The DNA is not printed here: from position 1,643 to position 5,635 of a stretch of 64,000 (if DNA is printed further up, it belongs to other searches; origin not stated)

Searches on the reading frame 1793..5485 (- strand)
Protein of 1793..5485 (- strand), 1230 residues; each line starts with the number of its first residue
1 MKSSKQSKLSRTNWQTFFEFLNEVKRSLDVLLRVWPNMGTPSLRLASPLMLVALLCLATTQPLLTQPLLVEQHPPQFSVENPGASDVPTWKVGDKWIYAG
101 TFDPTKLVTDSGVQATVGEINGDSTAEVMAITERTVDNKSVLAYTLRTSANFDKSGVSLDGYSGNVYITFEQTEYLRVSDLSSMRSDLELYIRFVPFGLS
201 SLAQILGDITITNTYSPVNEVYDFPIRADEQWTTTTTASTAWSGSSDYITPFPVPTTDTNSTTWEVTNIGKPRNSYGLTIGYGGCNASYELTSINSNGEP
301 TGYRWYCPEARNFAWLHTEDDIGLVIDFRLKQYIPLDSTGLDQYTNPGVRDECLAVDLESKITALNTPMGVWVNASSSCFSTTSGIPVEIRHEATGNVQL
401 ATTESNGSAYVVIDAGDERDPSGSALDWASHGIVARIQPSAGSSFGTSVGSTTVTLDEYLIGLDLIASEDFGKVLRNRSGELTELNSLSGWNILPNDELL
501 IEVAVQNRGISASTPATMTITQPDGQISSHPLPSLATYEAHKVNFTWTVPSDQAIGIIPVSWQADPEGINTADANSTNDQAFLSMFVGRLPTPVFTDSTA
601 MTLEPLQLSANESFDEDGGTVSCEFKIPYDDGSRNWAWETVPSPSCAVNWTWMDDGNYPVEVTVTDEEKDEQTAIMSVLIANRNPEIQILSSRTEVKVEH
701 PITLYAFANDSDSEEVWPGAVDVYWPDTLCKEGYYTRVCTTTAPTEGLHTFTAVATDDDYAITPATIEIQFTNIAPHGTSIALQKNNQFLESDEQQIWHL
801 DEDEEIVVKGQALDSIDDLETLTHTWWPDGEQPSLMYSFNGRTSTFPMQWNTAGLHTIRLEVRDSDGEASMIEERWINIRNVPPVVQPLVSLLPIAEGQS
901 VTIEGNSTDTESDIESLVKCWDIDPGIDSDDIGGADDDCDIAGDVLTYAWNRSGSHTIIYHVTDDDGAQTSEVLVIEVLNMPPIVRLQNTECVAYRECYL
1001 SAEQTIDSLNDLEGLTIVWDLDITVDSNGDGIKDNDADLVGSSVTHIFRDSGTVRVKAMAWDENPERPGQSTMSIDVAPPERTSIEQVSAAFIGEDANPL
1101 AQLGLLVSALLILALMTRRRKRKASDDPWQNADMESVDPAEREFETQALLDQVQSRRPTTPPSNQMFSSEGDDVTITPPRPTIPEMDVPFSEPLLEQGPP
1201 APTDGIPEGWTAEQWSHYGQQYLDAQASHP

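Call 75: search_protein_families(library=pfam, proteins=[window:1793-5485:-], max_evalue=0.0001)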
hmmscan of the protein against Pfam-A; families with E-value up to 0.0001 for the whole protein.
window:1793-5485:- (1230 aa): 2 families
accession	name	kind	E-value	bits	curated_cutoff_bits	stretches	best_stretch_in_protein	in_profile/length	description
PF18911.6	PKD_4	-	1.3e-12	48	27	0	596-673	10-78/85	PKD domain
PF00801.26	PKD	-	1.3e-10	41.5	23.5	0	605-669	16-70/80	PKD domain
